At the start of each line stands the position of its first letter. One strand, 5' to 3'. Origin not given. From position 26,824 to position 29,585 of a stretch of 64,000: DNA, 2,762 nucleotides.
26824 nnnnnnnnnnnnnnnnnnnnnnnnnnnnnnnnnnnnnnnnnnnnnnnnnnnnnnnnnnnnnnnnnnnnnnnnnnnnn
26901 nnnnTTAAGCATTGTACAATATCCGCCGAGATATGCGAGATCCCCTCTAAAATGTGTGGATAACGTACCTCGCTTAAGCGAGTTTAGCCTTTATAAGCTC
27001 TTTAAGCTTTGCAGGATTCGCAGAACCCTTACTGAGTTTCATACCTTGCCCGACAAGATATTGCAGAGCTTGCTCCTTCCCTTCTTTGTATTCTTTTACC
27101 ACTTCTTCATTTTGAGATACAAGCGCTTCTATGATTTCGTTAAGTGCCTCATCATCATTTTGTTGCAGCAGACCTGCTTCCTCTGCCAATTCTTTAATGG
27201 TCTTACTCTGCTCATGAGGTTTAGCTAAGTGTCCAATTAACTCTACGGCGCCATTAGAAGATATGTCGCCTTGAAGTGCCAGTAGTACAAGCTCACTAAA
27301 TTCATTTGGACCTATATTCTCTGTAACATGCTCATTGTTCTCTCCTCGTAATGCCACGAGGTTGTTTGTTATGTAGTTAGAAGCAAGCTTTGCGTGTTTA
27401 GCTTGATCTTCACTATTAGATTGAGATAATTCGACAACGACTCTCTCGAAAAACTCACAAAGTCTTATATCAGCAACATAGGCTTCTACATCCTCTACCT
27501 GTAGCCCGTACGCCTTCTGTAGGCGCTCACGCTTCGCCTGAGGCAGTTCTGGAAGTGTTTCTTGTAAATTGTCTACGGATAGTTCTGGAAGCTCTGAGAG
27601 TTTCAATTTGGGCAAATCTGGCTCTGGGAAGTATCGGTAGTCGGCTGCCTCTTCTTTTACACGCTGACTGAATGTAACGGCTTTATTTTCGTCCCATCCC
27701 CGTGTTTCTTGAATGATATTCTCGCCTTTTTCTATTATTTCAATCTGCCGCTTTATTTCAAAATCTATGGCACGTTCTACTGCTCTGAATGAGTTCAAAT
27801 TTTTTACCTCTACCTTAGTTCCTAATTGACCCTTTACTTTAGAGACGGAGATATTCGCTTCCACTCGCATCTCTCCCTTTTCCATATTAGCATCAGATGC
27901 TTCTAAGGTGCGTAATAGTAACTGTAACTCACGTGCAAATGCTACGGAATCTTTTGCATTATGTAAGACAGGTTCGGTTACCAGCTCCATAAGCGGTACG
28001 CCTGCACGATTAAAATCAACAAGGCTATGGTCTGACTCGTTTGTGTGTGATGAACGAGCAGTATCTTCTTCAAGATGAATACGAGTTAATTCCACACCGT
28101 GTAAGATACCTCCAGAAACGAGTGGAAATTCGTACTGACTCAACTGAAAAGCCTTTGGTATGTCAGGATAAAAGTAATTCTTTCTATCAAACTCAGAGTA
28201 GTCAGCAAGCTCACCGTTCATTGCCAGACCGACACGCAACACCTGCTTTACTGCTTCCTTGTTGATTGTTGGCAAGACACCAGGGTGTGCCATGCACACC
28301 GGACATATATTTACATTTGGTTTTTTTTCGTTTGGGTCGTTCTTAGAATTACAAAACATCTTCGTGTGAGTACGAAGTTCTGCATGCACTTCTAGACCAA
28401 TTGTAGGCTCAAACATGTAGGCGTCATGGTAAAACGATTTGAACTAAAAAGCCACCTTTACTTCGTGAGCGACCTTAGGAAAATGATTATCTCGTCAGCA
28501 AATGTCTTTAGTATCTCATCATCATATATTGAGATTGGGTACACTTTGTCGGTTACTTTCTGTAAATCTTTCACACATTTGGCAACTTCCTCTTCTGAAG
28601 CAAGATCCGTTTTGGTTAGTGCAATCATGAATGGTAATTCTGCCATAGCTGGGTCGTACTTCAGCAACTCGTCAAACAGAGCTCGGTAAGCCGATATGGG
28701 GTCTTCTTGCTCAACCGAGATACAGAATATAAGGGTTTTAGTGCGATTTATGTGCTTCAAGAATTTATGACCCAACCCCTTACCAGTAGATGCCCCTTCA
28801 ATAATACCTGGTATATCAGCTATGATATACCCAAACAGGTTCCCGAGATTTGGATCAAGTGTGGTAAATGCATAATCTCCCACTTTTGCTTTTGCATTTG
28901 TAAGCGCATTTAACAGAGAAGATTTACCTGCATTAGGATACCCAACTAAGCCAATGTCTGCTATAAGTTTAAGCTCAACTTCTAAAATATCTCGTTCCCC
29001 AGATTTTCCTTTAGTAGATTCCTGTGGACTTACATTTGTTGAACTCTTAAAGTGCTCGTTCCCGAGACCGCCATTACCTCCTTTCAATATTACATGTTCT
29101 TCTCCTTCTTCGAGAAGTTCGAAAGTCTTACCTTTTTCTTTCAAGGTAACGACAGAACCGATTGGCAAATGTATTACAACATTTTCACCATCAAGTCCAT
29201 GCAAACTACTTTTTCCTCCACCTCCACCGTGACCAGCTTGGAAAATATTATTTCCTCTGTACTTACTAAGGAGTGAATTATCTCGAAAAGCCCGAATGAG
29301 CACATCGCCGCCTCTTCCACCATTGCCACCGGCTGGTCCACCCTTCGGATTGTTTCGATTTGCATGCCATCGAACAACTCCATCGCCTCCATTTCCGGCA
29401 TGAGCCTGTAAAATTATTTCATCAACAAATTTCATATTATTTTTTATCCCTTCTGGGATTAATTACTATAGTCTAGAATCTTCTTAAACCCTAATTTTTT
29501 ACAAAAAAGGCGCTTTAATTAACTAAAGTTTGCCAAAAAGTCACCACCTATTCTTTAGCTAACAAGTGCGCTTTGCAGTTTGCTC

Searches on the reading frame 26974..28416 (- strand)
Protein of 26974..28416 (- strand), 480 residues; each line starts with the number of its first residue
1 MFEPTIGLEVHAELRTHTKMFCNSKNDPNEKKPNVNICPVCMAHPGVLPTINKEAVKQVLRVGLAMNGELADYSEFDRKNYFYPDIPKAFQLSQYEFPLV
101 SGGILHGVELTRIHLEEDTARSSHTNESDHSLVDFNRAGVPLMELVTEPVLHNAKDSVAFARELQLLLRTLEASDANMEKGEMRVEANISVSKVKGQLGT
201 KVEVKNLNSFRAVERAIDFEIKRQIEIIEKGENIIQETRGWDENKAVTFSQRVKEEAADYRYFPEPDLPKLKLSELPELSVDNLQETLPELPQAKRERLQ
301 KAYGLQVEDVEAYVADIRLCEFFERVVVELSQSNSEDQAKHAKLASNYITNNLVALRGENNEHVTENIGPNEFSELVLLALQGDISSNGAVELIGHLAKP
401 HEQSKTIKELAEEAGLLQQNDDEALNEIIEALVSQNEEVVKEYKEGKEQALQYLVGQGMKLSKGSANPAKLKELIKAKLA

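Call 59: search_protein_families(library=pfam, proteins=[window:26974-28416:-], max_evalue=0.001)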
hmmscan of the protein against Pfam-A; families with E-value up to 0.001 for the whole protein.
window:26974-28416:- (480 aa): 2 families
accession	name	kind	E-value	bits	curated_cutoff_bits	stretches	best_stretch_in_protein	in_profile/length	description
PF02934.20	GatB_N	-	1e-105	353.4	23.4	1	5-275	2-273/277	GatB/GatE catalytic domain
PF02637.23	GatB_Yqey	-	9.4e-31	107.1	27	1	339-479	10-148/148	GatB domain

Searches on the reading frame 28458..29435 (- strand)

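Call 59: search_protein_families(library=pfam, proteins=[window:28458-29435:-], max_evalue=0.001)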
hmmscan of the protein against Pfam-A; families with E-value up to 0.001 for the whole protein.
window:28458-29435:- (325 aa): 4 families
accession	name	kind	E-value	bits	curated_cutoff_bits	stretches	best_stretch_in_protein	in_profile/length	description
PF01018.28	GTP1_OBG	-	1.6e-40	138.7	27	1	4-157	1-155/155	GTP1/OBG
PF01926.29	MMR_HSR1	-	5.2e-25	88.2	21.9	1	161-275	2-113/113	50S ribosome-binding GTPase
PF02421.24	FeoB_N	-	9.2e-10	38.7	27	1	161-227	3-75/156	Ferrous iron transport protein B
PF03193.22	RsgA_GTPase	-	7.6e-05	23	30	0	265-312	52-100/174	RsgA GTPase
